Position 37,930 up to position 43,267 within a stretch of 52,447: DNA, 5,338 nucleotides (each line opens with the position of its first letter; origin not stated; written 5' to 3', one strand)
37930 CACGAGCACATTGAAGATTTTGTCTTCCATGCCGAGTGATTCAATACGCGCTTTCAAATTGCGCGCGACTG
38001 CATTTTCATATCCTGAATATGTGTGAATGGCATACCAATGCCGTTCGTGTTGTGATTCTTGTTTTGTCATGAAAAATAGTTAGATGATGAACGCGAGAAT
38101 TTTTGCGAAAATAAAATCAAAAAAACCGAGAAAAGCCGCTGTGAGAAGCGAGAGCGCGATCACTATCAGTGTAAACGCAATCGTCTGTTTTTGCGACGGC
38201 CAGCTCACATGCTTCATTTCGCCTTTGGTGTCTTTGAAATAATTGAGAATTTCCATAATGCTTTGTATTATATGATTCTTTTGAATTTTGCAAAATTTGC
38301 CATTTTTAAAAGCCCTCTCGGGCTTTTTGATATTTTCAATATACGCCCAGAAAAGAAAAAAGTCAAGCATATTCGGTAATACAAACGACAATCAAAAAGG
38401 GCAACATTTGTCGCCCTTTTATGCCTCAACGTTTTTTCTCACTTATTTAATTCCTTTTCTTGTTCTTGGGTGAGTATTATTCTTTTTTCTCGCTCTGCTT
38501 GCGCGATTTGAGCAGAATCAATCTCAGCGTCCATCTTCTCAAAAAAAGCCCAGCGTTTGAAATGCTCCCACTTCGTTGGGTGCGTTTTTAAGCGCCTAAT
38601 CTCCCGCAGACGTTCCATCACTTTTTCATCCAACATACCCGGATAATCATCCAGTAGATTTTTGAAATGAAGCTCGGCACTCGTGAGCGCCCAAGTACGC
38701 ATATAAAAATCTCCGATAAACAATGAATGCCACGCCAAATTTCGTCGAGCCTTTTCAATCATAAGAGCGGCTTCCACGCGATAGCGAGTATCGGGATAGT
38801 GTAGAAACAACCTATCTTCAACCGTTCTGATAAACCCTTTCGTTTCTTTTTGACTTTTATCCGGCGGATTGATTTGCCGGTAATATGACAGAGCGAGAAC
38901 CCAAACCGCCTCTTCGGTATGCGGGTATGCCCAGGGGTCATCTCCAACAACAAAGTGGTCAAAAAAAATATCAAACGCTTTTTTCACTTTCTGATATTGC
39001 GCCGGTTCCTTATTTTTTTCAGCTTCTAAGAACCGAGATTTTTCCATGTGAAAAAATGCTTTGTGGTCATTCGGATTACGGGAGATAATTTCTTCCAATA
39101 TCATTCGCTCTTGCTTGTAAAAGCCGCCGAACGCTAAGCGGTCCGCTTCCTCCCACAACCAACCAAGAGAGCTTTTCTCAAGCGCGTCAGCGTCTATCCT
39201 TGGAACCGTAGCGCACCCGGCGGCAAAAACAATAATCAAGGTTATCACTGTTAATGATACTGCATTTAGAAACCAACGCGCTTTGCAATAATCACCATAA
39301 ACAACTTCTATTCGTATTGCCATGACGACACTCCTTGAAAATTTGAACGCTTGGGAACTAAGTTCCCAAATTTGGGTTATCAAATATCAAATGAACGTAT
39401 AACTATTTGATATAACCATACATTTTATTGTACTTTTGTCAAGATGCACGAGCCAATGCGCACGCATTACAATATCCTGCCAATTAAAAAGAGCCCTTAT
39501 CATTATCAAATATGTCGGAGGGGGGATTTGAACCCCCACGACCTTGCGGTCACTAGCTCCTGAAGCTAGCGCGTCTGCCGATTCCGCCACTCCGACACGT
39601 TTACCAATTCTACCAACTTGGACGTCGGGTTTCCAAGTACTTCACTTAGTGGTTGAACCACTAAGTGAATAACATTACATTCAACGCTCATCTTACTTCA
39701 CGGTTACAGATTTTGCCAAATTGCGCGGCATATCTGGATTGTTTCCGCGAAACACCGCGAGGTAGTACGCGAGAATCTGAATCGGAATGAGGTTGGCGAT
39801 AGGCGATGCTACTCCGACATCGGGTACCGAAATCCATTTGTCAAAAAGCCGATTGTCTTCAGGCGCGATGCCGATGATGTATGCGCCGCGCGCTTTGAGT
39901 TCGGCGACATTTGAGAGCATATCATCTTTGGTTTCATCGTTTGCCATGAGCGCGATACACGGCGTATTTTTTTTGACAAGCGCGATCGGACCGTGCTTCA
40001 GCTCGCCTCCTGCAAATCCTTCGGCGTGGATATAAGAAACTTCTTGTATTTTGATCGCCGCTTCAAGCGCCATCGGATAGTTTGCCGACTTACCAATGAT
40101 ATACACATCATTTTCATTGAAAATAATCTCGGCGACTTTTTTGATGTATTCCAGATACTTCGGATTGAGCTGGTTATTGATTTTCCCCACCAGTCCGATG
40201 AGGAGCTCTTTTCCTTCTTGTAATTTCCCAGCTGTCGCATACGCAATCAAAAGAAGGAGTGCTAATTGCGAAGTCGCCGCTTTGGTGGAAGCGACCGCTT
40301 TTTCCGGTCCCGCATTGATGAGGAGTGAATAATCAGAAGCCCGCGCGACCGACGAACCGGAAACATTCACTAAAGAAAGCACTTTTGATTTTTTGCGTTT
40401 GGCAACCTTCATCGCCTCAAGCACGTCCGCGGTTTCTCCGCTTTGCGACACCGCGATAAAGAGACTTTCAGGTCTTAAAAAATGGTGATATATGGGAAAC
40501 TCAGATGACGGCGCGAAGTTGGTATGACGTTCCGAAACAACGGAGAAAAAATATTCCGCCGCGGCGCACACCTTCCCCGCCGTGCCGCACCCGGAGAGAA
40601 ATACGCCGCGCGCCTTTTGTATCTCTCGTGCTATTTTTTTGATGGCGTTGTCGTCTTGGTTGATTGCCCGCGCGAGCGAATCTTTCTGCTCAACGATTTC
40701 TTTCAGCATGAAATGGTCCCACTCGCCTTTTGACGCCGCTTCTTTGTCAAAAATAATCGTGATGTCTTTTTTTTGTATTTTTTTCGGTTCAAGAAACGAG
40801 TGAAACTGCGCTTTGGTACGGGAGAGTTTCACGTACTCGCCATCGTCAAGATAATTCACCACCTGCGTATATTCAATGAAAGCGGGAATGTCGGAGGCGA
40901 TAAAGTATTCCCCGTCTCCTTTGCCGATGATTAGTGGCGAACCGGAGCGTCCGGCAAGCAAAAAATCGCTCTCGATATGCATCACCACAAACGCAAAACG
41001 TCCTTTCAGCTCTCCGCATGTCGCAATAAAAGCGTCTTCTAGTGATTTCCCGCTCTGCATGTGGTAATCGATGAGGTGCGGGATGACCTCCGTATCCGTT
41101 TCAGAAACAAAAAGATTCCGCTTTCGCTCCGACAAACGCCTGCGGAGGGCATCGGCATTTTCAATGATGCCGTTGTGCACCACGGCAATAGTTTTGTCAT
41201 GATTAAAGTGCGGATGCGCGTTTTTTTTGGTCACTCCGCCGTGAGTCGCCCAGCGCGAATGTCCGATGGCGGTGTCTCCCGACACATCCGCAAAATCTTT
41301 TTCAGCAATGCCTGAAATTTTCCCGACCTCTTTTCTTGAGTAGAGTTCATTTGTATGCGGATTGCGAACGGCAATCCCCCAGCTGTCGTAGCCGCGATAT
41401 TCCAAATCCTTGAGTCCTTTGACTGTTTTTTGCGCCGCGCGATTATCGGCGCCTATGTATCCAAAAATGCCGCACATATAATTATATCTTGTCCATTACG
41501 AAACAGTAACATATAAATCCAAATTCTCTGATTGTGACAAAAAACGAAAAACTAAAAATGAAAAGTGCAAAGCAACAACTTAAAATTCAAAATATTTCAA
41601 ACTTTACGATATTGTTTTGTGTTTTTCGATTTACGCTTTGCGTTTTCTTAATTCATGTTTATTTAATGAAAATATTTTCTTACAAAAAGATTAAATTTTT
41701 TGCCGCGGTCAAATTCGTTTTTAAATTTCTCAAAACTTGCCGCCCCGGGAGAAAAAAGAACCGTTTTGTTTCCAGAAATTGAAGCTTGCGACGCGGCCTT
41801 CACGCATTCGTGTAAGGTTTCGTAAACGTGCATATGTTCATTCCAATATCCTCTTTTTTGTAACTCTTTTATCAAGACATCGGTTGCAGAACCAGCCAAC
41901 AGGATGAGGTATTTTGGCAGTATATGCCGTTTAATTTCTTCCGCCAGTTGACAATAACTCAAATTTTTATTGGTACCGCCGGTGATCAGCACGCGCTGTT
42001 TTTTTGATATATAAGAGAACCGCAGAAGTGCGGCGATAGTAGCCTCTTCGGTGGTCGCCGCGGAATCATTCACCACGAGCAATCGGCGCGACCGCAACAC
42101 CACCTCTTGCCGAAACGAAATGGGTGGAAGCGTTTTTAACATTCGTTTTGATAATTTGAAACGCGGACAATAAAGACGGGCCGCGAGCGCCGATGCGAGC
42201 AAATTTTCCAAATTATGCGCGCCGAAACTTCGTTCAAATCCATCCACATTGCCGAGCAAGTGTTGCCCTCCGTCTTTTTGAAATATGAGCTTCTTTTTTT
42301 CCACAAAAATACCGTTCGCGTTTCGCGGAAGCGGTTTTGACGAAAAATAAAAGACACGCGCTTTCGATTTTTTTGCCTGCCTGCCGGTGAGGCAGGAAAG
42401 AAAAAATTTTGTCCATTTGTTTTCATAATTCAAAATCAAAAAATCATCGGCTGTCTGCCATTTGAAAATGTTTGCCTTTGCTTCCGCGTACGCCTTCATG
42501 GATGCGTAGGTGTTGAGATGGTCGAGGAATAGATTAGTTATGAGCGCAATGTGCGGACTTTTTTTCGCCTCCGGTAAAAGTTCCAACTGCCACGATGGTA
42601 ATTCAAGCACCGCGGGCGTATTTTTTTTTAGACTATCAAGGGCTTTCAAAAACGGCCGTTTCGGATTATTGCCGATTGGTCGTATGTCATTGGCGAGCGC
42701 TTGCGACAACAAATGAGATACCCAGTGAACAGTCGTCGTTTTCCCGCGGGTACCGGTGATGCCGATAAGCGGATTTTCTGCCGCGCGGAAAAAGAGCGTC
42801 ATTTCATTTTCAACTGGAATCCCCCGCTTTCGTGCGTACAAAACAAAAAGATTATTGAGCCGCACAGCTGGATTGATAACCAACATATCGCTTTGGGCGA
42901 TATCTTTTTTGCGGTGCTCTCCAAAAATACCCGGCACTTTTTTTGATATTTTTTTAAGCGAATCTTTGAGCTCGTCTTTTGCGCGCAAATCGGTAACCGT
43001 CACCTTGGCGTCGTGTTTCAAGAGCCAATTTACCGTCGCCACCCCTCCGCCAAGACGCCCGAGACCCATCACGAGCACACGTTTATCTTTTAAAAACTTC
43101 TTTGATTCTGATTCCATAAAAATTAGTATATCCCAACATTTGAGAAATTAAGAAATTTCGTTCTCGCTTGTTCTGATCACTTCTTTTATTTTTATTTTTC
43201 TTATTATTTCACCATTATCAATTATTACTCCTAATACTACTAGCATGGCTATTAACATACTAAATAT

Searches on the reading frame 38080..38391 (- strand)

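Call 39: search_protein_families(library=pfam, proteins=[window:38080-38391:-], max_evalue=0.001)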
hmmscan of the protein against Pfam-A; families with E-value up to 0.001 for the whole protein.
window:38080-38391:- (103 aa): 1 family
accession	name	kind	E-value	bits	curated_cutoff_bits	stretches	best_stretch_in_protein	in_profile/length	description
PF00584.25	SecE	-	8.4e-17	61.3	22.7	1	50-103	2-55/55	SecE/Sec61-gamma subunits of protein translocation complex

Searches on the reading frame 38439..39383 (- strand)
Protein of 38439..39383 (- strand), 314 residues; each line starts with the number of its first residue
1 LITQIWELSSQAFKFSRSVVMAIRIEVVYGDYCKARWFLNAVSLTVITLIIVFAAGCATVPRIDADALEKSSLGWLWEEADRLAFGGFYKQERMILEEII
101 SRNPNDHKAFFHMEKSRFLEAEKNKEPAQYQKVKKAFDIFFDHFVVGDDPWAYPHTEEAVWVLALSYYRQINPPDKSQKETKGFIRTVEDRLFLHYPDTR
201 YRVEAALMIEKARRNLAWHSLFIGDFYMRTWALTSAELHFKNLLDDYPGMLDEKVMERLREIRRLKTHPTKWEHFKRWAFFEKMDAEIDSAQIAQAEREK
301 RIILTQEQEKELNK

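Call 39: search_protein_families(library=pfam, proteins=[window:38439-39383:-], max_evalue=0.001)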
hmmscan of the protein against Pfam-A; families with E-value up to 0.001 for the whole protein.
window:38439-39383:- (314 aa): 1 family
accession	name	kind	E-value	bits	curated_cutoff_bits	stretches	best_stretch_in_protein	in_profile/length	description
PF13525.12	YfiO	-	1.7e-10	41.4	25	1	154-253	76-177/203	Outer membrane lipoprotein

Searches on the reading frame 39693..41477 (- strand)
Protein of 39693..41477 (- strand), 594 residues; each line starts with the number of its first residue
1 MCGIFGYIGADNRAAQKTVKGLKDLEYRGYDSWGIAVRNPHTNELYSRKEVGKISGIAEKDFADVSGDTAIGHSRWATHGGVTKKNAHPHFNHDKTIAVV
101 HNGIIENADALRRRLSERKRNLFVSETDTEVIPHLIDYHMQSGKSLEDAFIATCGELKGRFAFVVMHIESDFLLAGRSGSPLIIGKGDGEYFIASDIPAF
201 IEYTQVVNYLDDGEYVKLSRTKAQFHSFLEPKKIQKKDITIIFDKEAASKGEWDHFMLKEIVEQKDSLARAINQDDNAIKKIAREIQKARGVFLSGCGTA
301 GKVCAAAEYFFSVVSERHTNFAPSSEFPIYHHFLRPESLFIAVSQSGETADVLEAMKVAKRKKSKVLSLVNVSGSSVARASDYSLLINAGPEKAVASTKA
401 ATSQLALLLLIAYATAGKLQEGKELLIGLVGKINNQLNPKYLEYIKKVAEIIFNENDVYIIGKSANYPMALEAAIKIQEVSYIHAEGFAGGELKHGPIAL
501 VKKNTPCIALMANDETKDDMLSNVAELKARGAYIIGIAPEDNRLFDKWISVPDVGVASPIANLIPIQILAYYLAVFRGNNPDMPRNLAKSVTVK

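Call 39: search_protein_families(library=pfam, proteins=[window:39693-41477:-], max_evalue=0.001)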
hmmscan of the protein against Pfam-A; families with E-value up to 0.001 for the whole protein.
window:39693-41477:- (594 aa): 5 families
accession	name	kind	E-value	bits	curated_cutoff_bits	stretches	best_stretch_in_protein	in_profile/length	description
PF01380.27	SIS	-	4.2e-43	146.7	25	2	286-412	2-129/131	SIS domain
PF13522.11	GATase_6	-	2.4e-17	63.6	27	1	65-195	8-129/130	Glutamine amidotransferase domain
PF13537.11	GATase_7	-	1.2e-13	51.6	25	1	83-200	9-121/123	Glutamine amidotransferase domain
PF13580.11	SIS_2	-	0.00016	22.1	27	0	333-369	100-136/138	SIS domain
PF13230.11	GATase_4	-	0.0003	20.2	23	1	31-132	34-133/272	Glutamine amidotransferases class-II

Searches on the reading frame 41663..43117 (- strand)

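Call 39: search_protein_families(library=pfam, proteins=[window:41663-43117:-], max_evalue=0.001)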
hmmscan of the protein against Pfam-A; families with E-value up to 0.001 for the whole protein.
window:41663-43117:- (484 aa): 4 families
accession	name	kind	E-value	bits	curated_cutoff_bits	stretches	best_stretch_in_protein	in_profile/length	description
PF08245.18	Mur_ligase_M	-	2.7e-24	86.7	24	1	120-313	1-200/200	Mur ligase middle domain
PF21799.2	MurD-like_N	-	4.9e-13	49.6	27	1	12-102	1-86/88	Mur ligase MurD-like, N-terminal domain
PF02875.26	Mur_ligase_C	-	2.8e-05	25.4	28.4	1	336-457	2-125/127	Mur ligase, glutamate ligase domain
PF13241.12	NAD_binding_7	-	0.00089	20.2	22.1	0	9-103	5-90/104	Putative NAD(P)-binding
